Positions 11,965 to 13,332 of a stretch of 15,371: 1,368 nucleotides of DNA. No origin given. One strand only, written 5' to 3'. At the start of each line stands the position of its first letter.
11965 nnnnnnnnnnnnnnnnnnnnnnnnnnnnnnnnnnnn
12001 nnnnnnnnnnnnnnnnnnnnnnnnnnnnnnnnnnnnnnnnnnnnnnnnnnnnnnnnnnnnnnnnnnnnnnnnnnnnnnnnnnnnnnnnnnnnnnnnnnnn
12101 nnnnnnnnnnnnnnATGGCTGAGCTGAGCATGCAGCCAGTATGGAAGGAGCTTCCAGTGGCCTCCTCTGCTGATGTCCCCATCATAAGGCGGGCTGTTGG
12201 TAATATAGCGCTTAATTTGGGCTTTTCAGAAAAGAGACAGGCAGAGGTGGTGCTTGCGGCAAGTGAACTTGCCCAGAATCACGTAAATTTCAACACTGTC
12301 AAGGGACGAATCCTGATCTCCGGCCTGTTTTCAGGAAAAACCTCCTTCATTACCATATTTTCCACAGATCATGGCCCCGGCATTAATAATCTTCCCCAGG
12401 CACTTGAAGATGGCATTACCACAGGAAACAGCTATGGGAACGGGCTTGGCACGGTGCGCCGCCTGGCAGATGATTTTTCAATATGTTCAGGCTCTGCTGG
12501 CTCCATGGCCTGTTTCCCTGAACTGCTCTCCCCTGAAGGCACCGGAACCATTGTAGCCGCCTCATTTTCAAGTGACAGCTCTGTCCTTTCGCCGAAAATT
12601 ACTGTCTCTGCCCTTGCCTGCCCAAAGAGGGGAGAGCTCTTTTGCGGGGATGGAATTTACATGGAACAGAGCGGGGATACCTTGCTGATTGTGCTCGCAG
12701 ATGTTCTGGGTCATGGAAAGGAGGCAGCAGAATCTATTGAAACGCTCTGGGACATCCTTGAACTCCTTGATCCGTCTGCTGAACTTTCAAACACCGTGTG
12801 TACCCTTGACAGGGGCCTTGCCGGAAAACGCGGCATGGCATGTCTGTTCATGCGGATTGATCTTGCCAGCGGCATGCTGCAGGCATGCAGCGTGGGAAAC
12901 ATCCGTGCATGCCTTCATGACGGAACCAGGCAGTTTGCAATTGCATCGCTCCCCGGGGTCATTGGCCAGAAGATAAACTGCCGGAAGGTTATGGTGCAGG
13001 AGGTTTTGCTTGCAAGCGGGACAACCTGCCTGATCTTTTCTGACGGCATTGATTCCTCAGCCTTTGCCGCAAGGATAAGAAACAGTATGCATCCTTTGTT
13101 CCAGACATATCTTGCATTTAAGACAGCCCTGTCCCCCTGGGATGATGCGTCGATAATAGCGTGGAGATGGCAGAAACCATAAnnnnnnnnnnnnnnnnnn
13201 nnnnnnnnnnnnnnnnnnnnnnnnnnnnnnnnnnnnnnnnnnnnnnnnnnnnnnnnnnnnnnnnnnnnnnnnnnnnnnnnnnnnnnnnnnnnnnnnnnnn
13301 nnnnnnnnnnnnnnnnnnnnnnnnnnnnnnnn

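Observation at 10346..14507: Stressosome-type five-gene operon with no sigma-B partner-switching genes and an atypical output end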

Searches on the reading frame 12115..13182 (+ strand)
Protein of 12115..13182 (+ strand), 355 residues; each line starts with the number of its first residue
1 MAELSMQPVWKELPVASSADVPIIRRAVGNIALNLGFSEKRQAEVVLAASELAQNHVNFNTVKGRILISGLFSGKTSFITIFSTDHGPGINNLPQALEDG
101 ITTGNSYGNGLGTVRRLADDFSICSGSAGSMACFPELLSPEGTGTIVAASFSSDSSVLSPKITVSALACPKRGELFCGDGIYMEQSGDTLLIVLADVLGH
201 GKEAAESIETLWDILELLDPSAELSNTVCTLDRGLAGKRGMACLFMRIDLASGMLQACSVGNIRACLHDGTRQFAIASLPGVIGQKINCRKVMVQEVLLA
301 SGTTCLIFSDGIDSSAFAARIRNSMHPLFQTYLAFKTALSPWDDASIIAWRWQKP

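Call 3: search_protein_families(library=pfam, proteins=[window:12115-13182:+], max_evalue=0.01)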
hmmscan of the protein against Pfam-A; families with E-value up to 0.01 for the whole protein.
window:12115-13182:+ (355 aa): 2 families
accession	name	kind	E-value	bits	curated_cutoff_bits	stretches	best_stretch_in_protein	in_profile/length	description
PF07228.17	SpoIIE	-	2.1e-10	41.3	25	1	187-313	2-134/192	Stage II sporulation protein E (SpoIIE)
PF13581.12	HATPase_c_2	-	5.5e-08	33.3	27.4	1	17-129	4-120/127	Histidine kinase-like ATPase domain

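Call 6: search_protein_families(library=ncbifam, proteins=[window:12115-13182:+], max_evalue=0.01)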
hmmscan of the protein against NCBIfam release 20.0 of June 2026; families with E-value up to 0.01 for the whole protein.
window:12115-13182:+ (355 aa): 3 families
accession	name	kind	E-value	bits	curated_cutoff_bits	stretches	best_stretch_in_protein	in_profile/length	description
NF041045.1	RsbA_anti_sig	subfamily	2.2e-05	23.9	210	1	14-129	184-295/303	anti-sigma factor RsbA family regulatory protein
TIGR01925.2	spIIAB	equivalog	0.0017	18.3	135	1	16-126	9-123/137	anti-sigma F factor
TIGR02865.1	spore_II_E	equivalog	0.0019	16.3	490.8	1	162-312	552-707/764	stage II sporulation protein E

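Call 12: find_homologous_proteins(query=window:12115-13182:+, max_evalue=0.00001)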
Query window:12115-13182:+ (355 aa): 15 proteins with E <= 0.00001 among 8000 candidates.
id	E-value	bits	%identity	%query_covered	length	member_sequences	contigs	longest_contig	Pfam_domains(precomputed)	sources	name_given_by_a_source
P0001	5.2e-232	787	99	100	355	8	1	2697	PF13581.13,PF07228.18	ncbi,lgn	-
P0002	3.0e-135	469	61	100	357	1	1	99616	PF13581.13,PF07228.18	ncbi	-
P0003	5.9e-111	389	52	100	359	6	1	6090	PF13581.13,PF07228.18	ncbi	-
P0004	3.0e-110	387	52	100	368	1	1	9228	PF13581.13,PF07228.18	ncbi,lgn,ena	-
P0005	1.8e-107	377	50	99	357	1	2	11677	PF13581.13,PF07228.18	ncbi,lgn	-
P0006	1.0e-101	359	49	100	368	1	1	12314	PF13581.13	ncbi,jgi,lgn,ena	-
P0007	9.4e-100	352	48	100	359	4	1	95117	PF07228.18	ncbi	-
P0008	6.2e-44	169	33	100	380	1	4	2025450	PF13581.13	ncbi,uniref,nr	ncbi:MAG: ATP-binding protein [Dissulfurimicrobium sp.]|uniref:ATP-binding protein n=1 Tax=Dissulfur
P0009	1.1e-41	161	34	98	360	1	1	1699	PF13581.13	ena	-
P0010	3.3e-31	127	31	98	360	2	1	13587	PF13581.13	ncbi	-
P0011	6.7e-26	109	32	98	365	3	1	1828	PF13581.13,PF02518.32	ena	-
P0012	4.0e-24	103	36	45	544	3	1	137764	PF13581.13,PF07228.18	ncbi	-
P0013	1.3e-19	89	29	100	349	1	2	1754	PF13581.13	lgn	-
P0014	2.5e-16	78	26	86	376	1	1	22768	PF13581.13,PF02518.32,PF07228.18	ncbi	-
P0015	1.2e-6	46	28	43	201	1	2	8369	PF07228.18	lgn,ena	-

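Call 13: find_encoding_contigs(protein=P0002, flank=8000, max_places=3)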
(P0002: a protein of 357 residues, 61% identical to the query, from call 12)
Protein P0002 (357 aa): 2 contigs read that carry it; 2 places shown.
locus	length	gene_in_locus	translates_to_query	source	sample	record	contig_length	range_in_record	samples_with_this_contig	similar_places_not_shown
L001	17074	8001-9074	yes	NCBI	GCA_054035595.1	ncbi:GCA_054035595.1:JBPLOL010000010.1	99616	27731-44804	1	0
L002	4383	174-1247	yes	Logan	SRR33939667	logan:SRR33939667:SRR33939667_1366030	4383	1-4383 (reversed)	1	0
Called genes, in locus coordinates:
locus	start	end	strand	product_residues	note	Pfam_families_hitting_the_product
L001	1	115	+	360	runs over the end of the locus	PF03462:PCRF, PF16326:ABC_tran_CTD (weak), PF00472:RF-1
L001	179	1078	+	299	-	PF17827:PrmC_N, PF05175:MTS, PF06325:PrmA (weak), PF13649:Methyltransf_25 (faint)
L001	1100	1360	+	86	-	-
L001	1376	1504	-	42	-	-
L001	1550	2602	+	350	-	PF00154:RecA_N, PF06745:ATPase (faint), PF08423:Rad51, PF01637:ATPase_2 (weak), PF21096:RecA_C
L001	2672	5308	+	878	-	PF01411:tRNA-synt_2c, PF07973:tRNA_SAD, PF02272:DHHA1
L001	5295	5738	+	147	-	PF01909:NTP_transf_2, PF18765:Polbeta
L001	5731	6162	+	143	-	PF01934:HepT-like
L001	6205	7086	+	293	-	PF00989:PAS, PF08448:PAS_4, PF13426:PAS_9, PF01740:STAS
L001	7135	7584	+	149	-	PF01740:STAS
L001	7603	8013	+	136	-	PF13581:HATPase_c_2, PF02518:HATPase_c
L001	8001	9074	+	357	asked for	PF13581:HATPase_c_2 (weak), PF07228:SpoIIE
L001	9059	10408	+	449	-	PF00512:HisKA (weak), PF02518:HATPase_c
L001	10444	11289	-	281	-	PF02195:ParB_N, PF17762:HTH_ParB, PF23552:ParB_C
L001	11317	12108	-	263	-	PF10609:ParA, PF00142:Fer4_NifH, PF01656:CbiA, PF02374:ArsA_ATPase (faint), PF06564:CBP_BcsQ, PF09140:MipZ, PF13614:AAA_31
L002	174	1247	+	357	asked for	PF13581:HATPase_c_2 (weak), PF07228:SpoIIE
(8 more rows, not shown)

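Call 14: find_encoding_contigs(protein=P0008, flank=8000, max_places=3)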
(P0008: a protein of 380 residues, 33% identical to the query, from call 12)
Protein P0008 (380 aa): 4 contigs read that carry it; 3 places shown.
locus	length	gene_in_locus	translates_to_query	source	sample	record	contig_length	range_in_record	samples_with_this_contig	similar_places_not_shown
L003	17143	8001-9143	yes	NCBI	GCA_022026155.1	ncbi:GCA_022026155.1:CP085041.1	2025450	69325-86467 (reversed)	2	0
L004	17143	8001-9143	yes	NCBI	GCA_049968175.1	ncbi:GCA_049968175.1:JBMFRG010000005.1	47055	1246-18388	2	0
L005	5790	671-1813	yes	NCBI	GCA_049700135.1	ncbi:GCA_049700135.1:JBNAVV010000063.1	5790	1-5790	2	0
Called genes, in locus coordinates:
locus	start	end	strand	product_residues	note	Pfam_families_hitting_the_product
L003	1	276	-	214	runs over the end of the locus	PF02163:Peptidase_M50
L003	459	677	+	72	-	PF01402:RHH_1 (weak)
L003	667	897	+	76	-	PF05016:ParE_toxin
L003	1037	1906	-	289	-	-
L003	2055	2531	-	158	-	-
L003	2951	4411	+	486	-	PF00072:Response_reg, PF00158:Sigma54_activat, PF14532:Sigma54_activ_2, PF00004:AAA (weak), PF07728:AAA_5 (weak), PF25601:AAA_lid_14, PF02954:HTH_8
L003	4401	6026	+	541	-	PF25323:6TM_PilS, PF00989:PAS, PF08448:PAS_4, PF13188:PAS_8 (faint), PF13426:PAS_9, PF00512:HisKA, PF02518:HATPase_c, PF14501:HATPase_c_5 (weak)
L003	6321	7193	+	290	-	PF00989:PAS (weak), PF08448:PAS_4, PF13426:PAS_9, PF01740:STAS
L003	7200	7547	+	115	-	PF01740:STAS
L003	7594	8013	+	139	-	PF13581:HATPase_c_2, PF02518:HATPase_c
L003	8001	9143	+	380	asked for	PF13581:HATPase_c_2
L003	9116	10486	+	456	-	PF02518:HATPase_c, PF13581:HATPase_c_2 (weak)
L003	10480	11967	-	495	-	PF05681:Fumerase, PF05683:Fumerase_C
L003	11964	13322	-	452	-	PF08543:Phos_pyr_kin, PF10120:ThiN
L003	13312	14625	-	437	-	PF01964:ThiC_Rad_SAM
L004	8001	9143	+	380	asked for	PF13581:HATPase_c_2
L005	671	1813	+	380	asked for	PF13581:HATPase_c_2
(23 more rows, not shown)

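Call 15: find_encoding_contigs(protein=P0007, flank=8000, max_places=3)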
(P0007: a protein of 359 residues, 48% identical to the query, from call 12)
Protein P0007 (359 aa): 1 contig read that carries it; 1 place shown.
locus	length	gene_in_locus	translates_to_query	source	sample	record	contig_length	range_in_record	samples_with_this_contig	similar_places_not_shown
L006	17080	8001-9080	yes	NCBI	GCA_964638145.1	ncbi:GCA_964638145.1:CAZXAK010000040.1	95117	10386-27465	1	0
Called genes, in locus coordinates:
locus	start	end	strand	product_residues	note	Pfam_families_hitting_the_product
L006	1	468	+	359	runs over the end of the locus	PF03462:PCRF, PF16326:ABC_tran_CTD (weak), PF00472:RF-1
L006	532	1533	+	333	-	PF17827:PrmC_N, PF06325:PrmA (faint), PF10294:Methyltransf_16 (weak), PF05175:MTS, PF13847:Methyltransf_31 (weak), PF13649:Methyltransf_25 (weak)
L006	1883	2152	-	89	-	PF01165:Ribosomal_S21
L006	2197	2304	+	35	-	-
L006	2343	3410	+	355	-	PF00154:RecA_N, PF06745:ATPase (faint), PF08423:Rad51, PF21096:RecA_C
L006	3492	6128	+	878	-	PF01411:tRNA-synt_2c, PF07973:tRNA_SAD, PF02272:DHHA1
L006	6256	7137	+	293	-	PF00989:PAS (weak), PF08448:PAS_4, PF13426:PAS_9, PF01740:STAS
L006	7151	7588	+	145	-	PF01740:STAS (weak)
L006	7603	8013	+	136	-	PF13581:HATPase_c_2, PF02518:HATPase_c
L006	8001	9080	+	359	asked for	PF07228:SpoIIE (weak)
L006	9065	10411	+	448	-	PF00512:HisKA (weak), PF02518:HATPase_c, PF13581:HATPase_c_2 (weak)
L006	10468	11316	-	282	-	PF02195:ParB_N, PF17762:HTH_ParB, PF23552:ParB_C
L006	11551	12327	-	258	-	PF00142:Fer4_NifH, PF01656:CbiA, PF02374:ArsA_ATPase (weak), PF06564:CBP_BcsQ, PF09140:MipZ, PF10609:ParA, PF13614:AAA_31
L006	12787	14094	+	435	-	PF02421:FeoB_N (faint), PF13167:GTP-bdg_N, PF16360:GTP-bdg_M, PF00025:Arf (faint), PF00350:Dynamin_N (faint), PF01926:MMR_HSR1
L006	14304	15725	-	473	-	PF02518:HATPase_c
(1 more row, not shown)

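Call 43: search_solved_structures(query=window:12115-13182:+, max_evalue=1, show_alignments=3)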
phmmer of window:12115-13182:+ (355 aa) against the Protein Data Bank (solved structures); distinct sequences matched with E-value up to 1: 4.
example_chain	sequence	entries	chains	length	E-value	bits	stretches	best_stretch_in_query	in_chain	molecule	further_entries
3zt9_A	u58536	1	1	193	1.3e-12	50.6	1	161-318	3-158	Stage II sporulation protein E (SpoIIE)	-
3w40_A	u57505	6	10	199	2.8e-11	46.3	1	169-321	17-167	Phosphoserine phosphatase RsbX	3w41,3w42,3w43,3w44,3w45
3ke6_A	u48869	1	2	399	0.0029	20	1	182-312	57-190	Protein Rv1364c/MT1410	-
3suk_A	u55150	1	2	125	0.36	13.1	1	67-114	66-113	Cerato-platanin-like protein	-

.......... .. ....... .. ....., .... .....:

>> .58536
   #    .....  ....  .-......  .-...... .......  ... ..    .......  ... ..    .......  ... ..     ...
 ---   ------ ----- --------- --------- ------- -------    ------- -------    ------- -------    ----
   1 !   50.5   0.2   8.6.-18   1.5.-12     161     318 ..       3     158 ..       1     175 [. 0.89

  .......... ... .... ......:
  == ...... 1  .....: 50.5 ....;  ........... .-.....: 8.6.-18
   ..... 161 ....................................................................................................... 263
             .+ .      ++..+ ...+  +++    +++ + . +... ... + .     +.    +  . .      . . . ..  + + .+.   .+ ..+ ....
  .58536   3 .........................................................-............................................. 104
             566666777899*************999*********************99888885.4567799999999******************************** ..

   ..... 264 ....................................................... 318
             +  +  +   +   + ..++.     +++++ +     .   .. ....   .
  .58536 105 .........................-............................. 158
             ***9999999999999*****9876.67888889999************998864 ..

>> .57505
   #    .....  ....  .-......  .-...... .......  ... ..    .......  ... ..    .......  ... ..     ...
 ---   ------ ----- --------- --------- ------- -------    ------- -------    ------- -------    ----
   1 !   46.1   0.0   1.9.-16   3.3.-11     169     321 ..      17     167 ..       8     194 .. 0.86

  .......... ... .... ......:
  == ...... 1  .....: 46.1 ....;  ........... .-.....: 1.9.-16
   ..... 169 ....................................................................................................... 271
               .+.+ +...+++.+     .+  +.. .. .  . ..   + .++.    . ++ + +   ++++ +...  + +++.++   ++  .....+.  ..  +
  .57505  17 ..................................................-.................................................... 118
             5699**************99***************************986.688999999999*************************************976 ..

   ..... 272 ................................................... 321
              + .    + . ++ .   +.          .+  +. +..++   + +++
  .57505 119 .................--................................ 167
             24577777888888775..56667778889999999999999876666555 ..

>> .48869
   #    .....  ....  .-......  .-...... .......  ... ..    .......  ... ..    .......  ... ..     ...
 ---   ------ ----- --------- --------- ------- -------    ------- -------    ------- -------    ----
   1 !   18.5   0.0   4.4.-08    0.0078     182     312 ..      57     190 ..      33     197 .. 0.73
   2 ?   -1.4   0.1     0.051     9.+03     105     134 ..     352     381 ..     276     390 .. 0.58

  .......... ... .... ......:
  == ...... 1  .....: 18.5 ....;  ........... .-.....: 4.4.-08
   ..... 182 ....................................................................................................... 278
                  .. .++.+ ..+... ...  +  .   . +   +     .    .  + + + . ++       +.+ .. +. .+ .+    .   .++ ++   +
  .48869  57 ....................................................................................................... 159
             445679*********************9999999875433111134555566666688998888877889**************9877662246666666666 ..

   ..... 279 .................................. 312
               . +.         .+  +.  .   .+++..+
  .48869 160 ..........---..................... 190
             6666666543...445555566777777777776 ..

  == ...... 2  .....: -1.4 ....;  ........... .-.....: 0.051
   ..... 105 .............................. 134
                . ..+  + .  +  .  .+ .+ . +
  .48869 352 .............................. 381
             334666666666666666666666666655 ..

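Call 86: find_homologous_proteins(query=A4, max_evalue=1e-15)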
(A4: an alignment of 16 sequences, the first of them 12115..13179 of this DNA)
Query A4 (16 sequences) (355 aa, profile of the alignment): 200 proteins with E <= 1e-15 among 8000 candidates; the best 120 are listed.
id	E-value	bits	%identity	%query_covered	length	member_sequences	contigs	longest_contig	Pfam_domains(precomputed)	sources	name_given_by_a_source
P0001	4.2e-130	452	99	100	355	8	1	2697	PF13581.13,PF07228.18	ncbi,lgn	-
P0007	4.4e-130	452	48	100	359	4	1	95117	PF07228.18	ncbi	-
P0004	8.4e-130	451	52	100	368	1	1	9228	PF13581.13,PF07228.18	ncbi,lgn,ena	-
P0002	3.4e-127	442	61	100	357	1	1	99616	PF13581.13,PF07228.18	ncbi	-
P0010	7.4e-125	435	31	98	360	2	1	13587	PF13581.13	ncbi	-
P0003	1.6e-122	427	52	100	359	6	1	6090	PF13581.13,PF07228.18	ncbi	-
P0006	1.8e-118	414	49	100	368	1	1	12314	PF13581.13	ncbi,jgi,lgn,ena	-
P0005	8.1e-118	411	50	99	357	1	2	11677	PF13581.13,PF07228.18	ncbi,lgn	-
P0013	9.7e-94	332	29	100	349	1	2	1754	PF13581.13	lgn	-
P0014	4.1e-93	330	26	86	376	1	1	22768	PF13581.13,PF02518.32,PF07228.18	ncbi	-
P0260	2.3e-83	298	30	81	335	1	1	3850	PF13581.13,PF02518.32,PF07228.18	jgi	jgi:anti-sigma regulatory factor (Ser/Thr protein kinase)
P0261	5.6e-83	297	28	81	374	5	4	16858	PF13581.13,PF02518.32,PF07228.18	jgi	jgi:anti-sigma regulatory factor (Ser/Thr protein kinase)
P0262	6.1e-81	290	27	99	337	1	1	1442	PF13581.13,PF07228.18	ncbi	-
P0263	1.0e-80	289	26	80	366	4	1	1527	PF13581.13,PF02518.32,PF07228.18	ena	-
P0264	1.2e-80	289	26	90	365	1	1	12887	PF13581.13,PF02518.32,PF07228.18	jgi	jgi:anti-sigma regulatory factor (Ser/Thr protein kinase)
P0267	3.9e-80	288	28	98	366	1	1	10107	PF13581.13,PF02518.32,PF07228.18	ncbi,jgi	ncbi:MAG: ATP-binding SpoIIE family protein phosphatase [Planctomycetota bacterium]|jgi:anti-sigma r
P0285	1.1e-77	279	32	87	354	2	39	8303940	PF13581.13,PF02518.32,PF07228.18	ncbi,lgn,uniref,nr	ncbi:putative magnesium or manganese-dependent protein phosphatase [Streptomyces ambofaciens ATCC 23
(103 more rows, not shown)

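Call 87: find_encoding_contigs(protein=P0285, flank=7000, max_places=2)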
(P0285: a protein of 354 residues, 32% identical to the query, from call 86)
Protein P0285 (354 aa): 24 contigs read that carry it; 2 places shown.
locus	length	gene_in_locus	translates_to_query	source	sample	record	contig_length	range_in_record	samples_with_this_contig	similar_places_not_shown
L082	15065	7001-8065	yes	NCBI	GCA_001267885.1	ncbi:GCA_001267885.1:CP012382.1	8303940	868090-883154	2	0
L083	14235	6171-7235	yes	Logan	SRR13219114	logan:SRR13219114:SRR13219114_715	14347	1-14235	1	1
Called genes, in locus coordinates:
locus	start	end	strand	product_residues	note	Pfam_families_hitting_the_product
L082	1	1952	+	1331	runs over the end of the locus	PF00672:HAMP, PF18947:HAMP_2, PF00672:HAMP, PF18947:HAMP_2, PF00672:HAMP, PF00672:HAMP, PF18947:HAMP_2, PF00672:HAMP, +7 more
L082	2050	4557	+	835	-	PF03861:ANTAR, PF08447:PAS_3, PF07228:SpoIIE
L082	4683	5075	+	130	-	PF13466:STAS_2, PF01740:STAS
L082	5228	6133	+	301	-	PF01740:STAS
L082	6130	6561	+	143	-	PF01740:STAS, PF13466:STAS_2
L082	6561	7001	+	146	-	PF13581:HATPase_c_2, PF02518:HATPase_c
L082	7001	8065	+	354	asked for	PF13581:HATPase_c_2, PF02518:HATPase_c (weak), PF07228:SpoIIE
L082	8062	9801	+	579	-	PF13492:GAF_3 (weak), PF07228:SpoIIE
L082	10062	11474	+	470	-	PF00070:Pyr_redox (faint), PF07992:Pyr_redox_2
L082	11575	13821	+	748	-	PF13515:FUSC_2, PF04632:FUSC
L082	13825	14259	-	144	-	-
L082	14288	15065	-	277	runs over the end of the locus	PF06724:DUF1206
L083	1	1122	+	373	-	?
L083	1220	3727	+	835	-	PF03861:ANTAR, PF08447:PAS_3, PF07228:SpoIIE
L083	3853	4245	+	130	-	PF13466:STAS_2, PF01740:STAS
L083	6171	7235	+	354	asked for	PF13581:HATPase_c_2, PF02518:HATPase_c (weak), PF07228:SpoIIE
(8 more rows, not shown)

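Call 88: find_encoding_contigs(protein=P0267, flank=7000, max_places=2)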
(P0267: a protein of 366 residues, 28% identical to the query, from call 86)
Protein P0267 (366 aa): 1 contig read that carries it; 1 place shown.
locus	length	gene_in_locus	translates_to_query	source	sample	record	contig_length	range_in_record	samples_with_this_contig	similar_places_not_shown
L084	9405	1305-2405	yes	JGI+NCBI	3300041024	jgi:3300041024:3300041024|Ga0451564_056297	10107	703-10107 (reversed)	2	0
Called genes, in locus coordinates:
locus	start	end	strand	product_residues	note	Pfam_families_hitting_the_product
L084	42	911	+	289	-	PF11563:Protoglobin, PF13466:STAS_2 (faint), PF01740:STAS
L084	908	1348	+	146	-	PF01740:STAS (weak)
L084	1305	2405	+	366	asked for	PF13581:HATPase_c_2, PF02518:HATPase_c, PF07228:SpoIIE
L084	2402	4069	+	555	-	PF07228:SpoIIE, PF13581:HATPase_c_2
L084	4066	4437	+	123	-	PF01740:STAS, PF13466:STAS_2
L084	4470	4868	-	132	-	-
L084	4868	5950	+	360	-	PF00520:Ion_trans, PF07885:Ion_trans_2, PF00027:cNMP_binding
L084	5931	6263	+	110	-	PF01740:STAS, PF13466:STAS_2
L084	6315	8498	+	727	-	PF19974:TCAD9, PF01636:APH, PF01163:RIO1 (weak), PF19974:TCAD9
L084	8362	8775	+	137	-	PF00293:NUDIX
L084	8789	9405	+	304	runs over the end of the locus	PF00459:Inositol_P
